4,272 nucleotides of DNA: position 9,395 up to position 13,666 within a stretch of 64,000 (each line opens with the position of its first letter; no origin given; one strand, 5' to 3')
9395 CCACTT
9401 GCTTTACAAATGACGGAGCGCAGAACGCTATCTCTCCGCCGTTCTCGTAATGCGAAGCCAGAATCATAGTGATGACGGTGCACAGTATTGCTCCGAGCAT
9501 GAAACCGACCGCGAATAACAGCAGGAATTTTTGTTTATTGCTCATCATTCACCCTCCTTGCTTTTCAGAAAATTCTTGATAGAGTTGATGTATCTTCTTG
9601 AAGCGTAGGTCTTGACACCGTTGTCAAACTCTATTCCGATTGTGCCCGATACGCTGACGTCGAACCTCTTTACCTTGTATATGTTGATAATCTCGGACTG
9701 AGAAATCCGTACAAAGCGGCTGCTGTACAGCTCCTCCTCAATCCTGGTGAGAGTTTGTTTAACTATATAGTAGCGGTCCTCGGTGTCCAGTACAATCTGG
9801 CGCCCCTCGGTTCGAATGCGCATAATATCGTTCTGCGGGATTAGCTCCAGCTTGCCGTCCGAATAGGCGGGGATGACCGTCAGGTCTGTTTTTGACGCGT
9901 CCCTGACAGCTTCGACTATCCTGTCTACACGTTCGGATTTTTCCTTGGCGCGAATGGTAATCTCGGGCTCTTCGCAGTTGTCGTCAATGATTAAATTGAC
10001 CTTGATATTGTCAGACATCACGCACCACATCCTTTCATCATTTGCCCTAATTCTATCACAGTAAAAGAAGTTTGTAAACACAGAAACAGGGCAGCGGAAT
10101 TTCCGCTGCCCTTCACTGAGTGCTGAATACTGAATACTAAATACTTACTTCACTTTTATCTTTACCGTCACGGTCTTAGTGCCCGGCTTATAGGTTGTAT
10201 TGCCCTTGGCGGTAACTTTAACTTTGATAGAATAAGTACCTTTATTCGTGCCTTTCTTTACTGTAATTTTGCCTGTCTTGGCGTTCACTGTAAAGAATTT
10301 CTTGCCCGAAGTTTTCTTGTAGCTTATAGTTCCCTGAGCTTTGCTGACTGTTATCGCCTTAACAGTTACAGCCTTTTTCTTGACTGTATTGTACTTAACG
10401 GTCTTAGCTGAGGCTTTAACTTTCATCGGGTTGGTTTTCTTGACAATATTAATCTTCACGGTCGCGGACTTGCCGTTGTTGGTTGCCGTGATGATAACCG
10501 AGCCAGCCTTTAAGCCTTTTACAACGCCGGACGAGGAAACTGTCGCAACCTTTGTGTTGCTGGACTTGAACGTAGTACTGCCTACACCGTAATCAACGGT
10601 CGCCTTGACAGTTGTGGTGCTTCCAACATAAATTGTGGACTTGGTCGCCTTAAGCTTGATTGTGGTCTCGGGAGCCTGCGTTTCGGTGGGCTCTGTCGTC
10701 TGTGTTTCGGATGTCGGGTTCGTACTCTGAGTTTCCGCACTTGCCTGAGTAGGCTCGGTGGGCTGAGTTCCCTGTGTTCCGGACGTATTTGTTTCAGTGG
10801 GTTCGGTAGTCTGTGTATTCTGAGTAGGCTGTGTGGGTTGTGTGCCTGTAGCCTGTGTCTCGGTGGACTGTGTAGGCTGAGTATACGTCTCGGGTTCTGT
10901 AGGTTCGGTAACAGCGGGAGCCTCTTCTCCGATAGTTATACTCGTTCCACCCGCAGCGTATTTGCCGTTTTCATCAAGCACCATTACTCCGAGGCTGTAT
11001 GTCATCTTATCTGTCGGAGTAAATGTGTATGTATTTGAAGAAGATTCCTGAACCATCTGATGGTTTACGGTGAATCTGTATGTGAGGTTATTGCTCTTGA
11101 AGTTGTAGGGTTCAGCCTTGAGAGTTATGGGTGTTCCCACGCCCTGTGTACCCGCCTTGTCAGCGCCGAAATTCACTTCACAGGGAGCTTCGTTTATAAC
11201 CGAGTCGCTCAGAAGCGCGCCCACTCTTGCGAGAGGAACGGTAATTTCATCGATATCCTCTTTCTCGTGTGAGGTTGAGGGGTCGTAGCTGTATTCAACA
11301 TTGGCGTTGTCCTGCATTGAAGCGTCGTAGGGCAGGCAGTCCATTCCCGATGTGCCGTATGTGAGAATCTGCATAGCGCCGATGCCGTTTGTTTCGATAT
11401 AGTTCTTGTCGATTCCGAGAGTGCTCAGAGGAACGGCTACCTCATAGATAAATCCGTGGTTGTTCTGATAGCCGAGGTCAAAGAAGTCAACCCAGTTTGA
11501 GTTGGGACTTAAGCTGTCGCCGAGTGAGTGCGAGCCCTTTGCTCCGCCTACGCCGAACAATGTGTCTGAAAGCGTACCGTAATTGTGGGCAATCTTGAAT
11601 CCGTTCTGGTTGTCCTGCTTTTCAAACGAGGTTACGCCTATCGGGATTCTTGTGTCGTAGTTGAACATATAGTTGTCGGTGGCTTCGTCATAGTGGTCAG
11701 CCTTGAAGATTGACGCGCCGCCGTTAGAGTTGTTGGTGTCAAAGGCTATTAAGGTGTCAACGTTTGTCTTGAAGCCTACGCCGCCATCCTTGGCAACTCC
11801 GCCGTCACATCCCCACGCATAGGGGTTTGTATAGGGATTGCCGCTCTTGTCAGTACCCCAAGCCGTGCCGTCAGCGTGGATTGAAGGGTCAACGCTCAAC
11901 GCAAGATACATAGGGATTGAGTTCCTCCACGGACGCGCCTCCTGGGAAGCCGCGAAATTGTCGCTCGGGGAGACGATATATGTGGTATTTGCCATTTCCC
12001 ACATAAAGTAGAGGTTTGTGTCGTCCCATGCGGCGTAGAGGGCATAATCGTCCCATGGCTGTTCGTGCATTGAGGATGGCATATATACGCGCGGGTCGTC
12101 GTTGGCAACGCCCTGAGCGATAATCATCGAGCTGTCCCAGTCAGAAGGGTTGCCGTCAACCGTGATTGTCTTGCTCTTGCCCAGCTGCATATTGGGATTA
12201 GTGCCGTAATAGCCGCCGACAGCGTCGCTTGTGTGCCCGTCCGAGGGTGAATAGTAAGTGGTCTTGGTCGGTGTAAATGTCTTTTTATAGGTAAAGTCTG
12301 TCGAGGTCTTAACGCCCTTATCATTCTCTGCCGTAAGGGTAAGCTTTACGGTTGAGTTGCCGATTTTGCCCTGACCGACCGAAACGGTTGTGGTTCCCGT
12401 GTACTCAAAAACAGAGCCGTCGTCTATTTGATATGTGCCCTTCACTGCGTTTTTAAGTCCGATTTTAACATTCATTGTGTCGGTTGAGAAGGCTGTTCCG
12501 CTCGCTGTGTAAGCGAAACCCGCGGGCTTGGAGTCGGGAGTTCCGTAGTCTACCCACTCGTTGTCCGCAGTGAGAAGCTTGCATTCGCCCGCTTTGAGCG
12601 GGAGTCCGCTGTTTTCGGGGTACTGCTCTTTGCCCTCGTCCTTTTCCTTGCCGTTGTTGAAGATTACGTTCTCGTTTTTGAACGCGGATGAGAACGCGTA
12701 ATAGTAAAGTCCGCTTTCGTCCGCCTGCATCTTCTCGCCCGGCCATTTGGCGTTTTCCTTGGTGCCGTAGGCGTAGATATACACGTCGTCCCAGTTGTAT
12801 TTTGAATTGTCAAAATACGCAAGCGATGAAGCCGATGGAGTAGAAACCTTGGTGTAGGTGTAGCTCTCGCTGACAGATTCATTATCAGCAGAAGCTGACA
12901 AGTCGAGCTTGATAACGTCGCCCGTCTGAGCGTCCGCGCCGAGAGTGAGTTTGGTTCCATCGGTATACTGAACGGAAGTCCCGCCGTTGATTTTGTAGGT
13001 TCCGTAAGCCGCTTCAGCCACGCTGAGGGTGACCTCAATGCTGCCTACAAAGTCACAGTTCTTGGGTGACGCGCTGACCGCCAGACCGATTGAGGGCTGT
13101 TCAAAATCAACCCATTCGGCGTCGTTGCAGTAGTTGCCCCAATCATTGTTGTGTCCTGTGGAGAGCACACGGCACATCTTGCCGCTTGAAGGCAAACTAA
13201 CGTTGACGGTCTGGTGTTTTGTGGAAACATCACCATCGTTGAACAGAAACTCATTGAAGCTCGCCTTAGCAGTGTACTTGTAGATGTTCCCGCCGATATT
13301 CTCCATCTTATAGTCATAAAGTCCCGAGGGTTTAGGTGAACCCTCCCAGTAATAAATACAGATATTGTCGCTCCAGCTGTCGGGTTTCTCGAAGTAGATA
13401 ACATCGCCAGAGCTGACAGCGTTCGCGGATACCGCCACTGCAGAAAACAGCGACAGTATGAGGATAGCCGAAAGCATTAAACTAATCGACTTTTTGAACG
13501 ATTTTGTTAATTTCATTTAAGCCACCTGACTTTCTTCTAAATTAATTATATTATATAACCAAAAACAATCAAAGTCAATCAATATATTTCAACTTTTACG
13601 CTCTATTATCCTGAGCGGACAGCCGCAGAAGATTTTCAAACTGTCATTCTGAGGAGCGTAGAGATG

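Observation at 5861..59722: Shared ~95-aa Lys-rich C-terminal module on four unrelated secreted proteins: candidate dockerin-independent surface-anchoring signal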

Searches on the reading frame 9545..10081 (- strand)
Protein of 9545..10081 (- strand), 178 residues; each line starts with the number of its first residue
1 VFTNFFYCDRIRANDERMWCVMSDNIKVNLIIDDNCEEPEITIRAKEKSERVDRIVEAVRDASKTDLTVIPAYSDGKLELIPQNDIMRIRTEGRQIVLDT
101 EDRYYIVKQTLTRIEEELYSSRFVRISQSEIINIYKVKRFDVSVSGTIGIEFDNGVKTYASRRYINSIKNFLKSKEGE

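Call 26: search_protein_families(library=pfam, proteins=[window:9545-10081:-], max_evalue=0.001)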
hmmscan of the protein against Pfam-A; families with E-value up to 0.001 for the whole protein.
window:9545-10081:- (178 aa): 1 family
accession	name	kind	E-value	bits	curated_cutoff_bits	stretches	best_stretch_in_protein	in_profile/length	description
PF04397.21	LytTR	-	8.4e-21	74.5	22.6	1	77-172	2-97/98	LytTr DNA-binding domain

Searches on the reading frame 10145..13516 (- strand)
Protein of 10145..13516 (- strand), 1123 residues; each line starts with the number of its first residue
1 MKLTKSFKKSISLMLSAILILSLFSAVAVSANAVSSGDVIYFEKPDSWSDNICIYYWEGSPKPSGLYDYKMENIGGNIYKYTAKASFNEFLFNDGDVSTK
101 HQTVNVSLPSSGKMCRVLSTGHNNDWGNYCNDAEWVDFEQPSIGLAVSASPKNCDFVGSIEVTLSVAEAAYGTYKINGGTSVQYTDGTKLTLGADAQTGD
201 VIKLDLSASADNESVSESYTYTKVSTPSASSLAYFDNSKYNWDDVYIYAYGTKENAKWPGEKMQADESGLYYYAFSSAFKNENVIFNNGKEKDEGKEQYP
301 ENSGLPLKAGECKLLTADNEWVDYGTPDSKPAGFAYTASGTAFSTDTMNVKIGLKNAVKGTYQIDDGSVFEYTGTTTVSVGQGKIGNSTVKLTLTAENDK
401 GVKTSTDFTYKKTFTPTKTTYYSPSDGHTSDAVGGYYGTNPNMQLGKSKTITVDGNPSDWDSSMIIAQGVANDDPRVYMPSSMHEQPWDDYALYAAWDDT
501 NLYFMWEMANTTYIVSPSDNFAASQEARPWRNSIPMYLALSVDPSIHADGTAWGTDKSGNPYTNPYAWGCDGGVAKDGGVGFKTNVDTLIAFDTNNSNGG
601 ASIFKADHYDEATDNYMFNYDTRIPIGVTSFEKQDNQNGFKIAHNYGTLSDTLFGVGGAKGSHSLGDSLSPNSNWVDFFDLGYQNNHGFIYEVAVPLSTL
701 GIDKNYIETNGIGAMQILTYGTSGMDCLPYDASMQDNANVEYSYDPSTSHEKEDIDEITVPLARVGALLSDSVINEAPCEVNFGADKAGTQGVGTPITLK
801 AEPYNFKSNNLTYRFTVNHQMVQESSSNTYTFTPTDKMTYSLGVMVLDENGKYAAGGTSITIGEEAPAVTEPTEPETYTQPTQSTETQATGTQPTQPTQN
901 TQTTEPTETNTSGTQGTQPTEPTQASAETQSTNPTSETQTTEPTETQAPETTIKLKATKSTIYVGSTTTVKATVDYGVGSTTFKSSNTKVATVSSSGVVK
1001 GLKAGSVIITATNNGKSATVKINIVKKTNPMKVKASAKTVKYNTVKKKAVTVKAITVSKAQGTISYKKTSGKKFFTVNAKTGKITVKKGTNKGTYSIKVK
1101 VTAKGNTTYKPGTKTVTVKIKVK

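Call 10: search_protein_families(library=pfam, proteins=[window:10145-13516:-], max_evalue=0.1)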
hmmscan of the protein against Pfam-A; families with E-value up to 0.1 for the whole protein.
window:10145-13516:- (1123 aa): 5 families
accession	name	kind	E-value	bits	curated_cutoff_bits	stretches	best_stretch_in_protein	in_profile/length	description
PF16738.10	CBM26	-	8.2e-21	74.4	28.1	2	234-292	2-63/70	Starch-binding module 26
PF02368.24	Big_2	-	4.8e-07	30.1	22.8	1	951-1016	3-73/79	Bacterial Ig-like domain (group 2)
PF00028.23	Cadherin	-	8.4e-06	26.5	28.8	1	1046-1122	12-92/93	Cadherin domain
PF07495.19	Y_Y_Y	-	0.005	17.1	26.6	0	807-854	4-54/65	Y_Y_Y domain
PF11011.13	DUF2849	-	0.043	15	22.5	0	29-52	3-26/86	Protein of unknown function (DUF2849)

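Call 12: search_protein_families(library=ncbifam, proteins=[window:10145-13516:-], max_evalue=0.1)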
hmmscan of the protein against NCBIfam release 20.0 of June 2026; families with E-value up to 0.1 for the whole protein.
window:10145-13516:- (1123 aa): 0 families

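Call 41: find_homologous_proteins(query=window:10697-13516:-, max_evalue=1e-10)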
Query window:10697-13516:- (940 aa): 413 proteins with E <= 1e-10 among 8000 candidates; the best 120 are listed.
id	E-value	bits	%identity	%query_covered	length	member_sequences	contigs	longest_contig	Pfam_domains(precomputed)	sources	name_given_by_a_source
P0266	0.0e+0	2150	100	100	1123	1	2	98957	PF16738.11,PF00028.24,PF02368.25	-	-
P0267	0.0e+0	2010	95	99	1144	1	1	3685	PF16738.11,PF02368.25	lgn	-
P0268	0.0e+0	1935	90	100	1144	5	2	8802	PF16738.11,PF02368.25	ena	-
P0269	0.0e+0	1463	69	100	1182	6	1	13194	PF16738.11,PF02368.25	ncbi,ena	-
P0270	0.0e+0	1448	69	100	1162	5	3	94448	PF16738.11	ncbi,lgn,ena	-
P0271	0.0e+0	1439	69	100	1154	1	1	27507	PF16738.11,PF02368.25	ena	-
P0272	0.0e+0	1435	68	100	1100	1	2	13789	PF16738.11,PF02368.25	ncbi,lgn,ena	-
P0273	0.0e+0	1429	70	97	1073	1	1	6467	PF16738.11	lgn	-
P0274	0.0e+0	1429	66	97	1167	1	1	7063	PF07495.20,PF16738.11,PF02368.25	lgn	-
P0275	0.0e+0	1423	71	96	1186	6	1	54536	PF16738.11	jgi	jgi:alpha-amylase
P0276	0.0e+0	1418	69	100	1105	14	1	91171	PF16738.11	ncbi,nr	ncbi:MAG: starch-binding protein [Ruminococcus sp.]|nr:starch-binding protein [Ruminococcus sp.]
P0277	0.0e+0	1405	66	100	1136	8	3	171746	PF16738.11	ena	-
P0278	0.0e+0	1404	69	96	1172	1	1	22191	PF16738.11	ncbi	-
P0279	0.0e+0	1403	67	99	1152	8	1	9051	PF16738.11,PF02368.25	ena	-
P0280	0.0e+0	1399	67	99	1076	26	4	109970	PF16738.11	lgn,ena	-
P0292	0.0e+0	1163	60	95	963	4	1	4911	PF16738.11,PF00404.25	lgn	-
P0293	0.0e+0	1136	57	98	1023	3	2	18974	PF16738.11,PF00404.25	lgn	-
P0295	1.4e-287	975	53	96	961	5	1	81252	PF16738.11,PF00404.25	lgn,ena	-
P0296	4.2e-287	973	70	66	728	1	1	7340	PF07495.20,PF16738.11,PF00404.25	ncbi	ncbi:MAG: starch-binding protein [Ruminococcus sp.]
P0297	1.7e-286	971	66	69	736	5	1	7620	PF16738.11,PF00404.25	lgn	-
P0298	2.9e-286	971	68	68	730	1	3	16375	PF07495.20,PF16738.11,PF00404.25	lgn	-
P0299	3.1e-285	967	70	66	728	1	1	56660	PF07495.20,PF16738.11,PF00404.25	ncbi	ncbi:MAG: starch-binding protein [Ruminococcus sp.]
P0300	1.0e-284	965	53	95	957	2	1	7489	PF16738.11,PF00404.25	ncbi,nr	ncbi:MAG: starch-binding protein [Eubacteriales bacterium]|nr:starch-binding protein [Eubacteriales 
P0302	3.1e-284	964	68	68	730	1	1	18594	PF07495.20,PF16738.11,PF00404.25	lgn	-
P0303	3.9e-284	963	53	92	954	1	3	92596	PF07495.20,PF16738.11,PF00404.25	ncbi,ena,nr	ncbi:MAG: starch-binding protein [Ruminococcus sp.]|nr:starch-binding protein [Ruminococcus sp.]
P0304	6.1e-284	963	68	67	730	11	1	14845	PF16738.11,PF00404.25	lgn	-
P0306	2.3e-283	961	68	68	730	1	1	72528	PF07495.20,PF16738.11,PF00404.25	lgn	-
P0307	6.9e-283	959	51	97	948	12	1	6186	PF16738.11,PF00404.25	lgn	-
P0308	1.2e-282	959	68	67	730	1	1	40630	PF07495.20,PF16738.11,PF00404.25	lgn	-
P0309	1.6e-282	958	68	67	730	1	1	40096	PF16738.11,PF00404.25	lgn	-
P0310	2.2e-282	958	66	69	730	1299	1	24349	PF16738.11,PF00404.25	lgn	-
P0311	2.3e-282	958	67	68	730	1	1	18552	PF07495.20,PF16738.11,PF00404.25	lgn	-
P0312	3.4e-282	957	67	68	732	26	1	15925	PF07495.20,PF16738.11,PF00404.25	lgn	-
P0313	4.6e-282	957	67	66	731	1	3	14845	PF16738.11,PF00404.25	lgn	-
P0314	7.9e-282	956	67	67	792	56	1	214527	PF16738.11,PF00404.25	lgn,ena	-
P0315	1.4e-281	955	68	67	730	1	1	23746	PF07495.20,PF16738.11,PF00404.25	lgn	-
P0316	1.8e-281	955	67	67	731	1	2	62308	PF07495.20,PF16738.11,PF00404.25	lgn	-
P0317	1.9e-281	955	69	66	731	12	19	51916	PF16738.11,PF00404.25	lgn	-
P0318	4.3e-281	953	67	68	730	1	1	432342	PF16738.11,PF00404.25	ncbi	-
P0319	4.9e-281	953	68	66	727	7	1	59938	PF07495.20,PF16738.11,PF00404.25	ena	-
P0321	1.1e-280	952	68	66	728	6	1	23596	PF07495.20,PF16738.11,PF00801.27,PF00404.25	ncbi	ncbi:MAG: starch-binding protein [Ruminococcus sp.]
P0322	1.4e-280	952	68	67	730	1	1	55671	PF07495.20,PF16738.11,PF00404.25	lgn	-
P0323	1.9e-280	951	67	68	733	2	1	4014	PF16738.11,PF00404.25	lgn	-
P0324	2.4e-280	951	67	67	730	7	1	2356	PF07495.20,PF16738.11,PF00404.25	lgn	-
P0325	6.3e-280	950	68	66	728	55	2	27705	PF07495.20,PF16738.11,PF00404.25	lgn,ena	-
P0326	7.5e-280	949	67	67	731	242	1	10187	PF16738.11,PF00404.25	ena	-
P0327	8.2e-280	949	67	66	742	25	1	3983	PF07495.20,PF16738.11,PF00404.25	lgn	-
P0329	1.4e-279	948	67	67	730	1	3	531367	PF07495.20,PF16738.11,PF00404.25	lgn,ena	-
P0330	1.7e-279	948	67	67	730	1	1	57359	PF07495.20,PF16738.11,PF00404.25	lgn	-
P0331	2.4e-279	948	67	67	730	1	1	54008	PF07495.20,PF16738.11,PF00404.25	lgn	-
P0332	2.8e-279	947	68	66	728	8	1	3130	PF07495.20,PF16738.11,PF00404.25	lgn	-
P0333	3.1e-279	947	67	67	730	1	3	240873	PF07495.20,PF16738.11,PF00404.25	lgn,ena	-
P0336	7.2e-279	946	66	68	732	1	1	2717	PF16738.11,PF00404.25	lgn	-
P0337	7.9e-279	946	67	68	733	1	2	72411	PF16738.11,PF00404.25,PF17957.8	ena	-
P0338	8.8e-279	946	65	71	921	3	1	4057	PF16738.11,PF00404.25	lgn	-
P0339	1.9e-278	945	65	69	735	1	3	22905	PF07495.20,PF16738.11,PF00404.25,PF17957.8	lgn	-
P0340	2.9e-278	944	65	70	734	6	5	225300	PF07495.20,PF16738.11,PF00404.25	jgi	jgi:alpha-amylase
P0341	3.4e-278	944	67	67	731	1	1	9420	PF07495.20,PF16738.11,PF00404.25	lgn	-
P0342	4.2e-278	944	65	68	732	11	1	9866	PF16738.11,PF00404.25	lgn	-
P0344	6.3e-278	943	51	96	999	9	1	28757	PF16738.11,PF00404.25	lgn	-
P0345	6.6e-278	943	65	67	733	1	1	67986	PF16738.11,PF00404.25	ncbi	-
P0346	6.8e-278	943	66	68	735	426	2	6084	PF16738.11,PF00404.25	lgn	-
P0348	8.7e-278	942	67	67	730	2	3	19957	PF16738.11,PF00404.25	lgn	-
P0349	1.3e-277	942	65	68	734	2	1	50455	PF16738.11,PF00404.25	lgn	-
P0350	2.2e-277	941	66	69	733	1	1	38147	PF16738.11,PF00404.25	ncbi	-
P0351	3.1e-277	941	66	68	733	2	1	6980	PF16738.11,PF00404.25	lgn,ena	-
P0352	3.2e-277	941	66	68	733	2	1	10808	PF16738.11,PF00404.25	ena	-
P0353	3.5e-277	940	66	68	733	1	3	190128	PF16738.11,PF00404.25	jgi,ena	jgi:hypothetical protein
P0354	4.0e-277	940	66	68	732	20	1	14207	PF07495.20,PF16738.11,PF00404.25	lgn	-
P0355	4.3e-277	940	66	68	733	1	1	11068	PF16738.11,PF00404.25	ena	-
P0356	4.7e-277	940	66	67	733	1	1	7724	PF16738.11,PF00404.25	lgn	-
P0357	4.9e-277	940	65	68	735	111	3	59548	PF16738.11,PF00404.25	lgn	-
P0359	7.0e-277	939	66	67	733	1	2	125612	PF16738.11,PF00404.25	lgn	-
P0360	7.2e-277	939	66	68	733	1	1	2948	PF16738.11,PF00404.25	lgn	-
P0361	1.0e-276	939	65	70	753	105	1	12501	PF07495.20,PF16738.11,PF00404.25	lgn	-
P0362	1.1e-276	939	66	67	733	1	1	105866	PF16738.11,PF00404.25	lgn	-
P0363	1.4e-276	939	66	67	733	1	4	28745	PF16738.11,PF00404.25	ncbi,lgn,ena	-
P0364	1.6e-276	938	66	67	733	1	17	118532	PF16738.11,PF00404.25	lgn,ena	-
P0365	1.6e-276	938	66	68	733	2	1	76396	PF16738.11,PF00404.25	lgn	-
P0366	1.7e-276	938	66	68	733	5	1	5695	PF16738.11,PF00404.25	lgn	-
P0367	1.9e-276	938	65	68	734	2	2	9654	PF16738.11,PF00404.25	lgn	-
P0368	2.0e-276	938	66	67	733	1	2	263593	PF16738.11,PF00404.25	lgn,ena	-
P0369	2.0e-276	938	66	68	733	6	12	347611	PF16738.11,PF00404.25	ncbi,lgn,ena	-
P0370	2.0e-276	938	66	67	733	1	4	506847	PF16738.11,PF00404.25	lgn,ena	-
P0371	2.3e-276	938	64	69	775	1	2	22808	PF16738.11,PF00404.25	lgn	-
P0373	2.8e-276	937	66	67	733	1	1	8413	PF16738.11,PF00404.25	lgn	-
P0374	2.9e-276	937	65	68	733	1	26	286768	PF16738.11,PF00404.25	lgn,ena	-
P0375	3.0e-276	937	66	68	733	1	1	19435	PF16738.11,PF00404.25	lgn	-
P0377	3.1e-276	937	66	67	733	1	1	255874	PF16738.11,PF00404.25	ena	-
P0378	3.8e-276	937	66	67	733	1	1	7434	PF16738.11,PF00404.25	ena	-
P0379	4.5e-276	937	66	68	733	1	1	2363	PF16738.11,PF00404.25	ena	-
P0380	4.9e-276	937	66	67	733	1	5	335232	PF16738.11,PF00404.25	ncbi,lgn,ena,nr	nr:starch-binding protein [uncultured Ruminococcus sp.]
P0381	5.0e-276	937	66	67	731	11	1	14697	PF16738.11,PF00404.25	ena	-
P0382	5.8e-276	936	66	67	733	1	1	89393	PF16738.11,PF00404.25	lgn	-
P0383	1.0e-275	936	66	67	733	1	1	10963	PF16738.11,PF00404.25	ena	-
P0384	1.1e-275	935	65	68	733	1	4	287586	PF16738.11,PF00404.25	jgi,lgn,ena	-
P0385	1.2e-275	935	67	67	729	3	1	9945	PF16738.11,PF00404.25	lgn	-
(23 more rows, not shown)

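Call 42: search_solved_structures(query=window:10148-13516:-, max_evalue=0.001)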
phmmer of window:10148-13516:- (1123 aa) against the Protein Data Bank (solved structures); distinct sequences matched with E-value up to 0.001: 3.
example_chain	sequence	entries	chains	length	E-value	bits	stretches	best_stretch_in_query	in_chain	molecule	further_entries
7uwu_A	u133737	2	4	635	5.5e-278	928.5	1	228-855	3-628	Starch Adherence System protein 6 (Sas6)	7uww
7uwv_A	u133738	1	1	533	5.8e-227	759.6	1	332-855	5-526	CBM74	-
9qf9_A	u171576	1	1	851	6.6e-12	47.5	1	144-292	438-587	Ruminococcus bromii Amy16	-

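Call 53: find_encoding_contigs(protein=P0266, flank=2000, max_places=3)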
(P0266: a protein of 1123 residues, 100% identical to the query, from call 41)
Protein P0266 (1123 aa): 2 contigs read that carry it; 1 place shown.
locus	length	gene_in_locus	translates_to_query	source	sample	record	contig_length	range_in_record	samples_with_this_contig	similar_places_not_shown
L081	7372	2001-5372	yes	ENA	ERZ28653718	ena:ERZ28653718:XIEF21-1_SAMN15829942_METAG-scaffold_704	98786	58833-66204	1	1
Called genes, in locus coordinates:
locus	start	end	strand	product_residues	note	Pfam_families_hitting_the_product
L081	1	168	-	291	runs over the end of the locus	PF07505:DUF5131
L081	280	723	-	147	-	PF00583:Acetyltransf_1, PF13673:Acetyltransf_10, PF13508:Acetyltransf_7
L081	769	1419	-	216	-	PF00132:Hexapep, PF14602:Hexapep_2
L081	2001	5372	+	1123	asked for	PF16738:CBM26, PF00028:Cadherin (faint), PF02368:Big_2 (weak)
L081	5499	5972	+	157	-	PF04397:LytTR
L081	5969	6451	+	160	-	PF11457:DUF3021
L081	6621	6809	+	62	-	-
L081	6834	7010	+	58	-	-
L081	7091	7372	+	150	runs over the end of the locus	PF18692:DUF5640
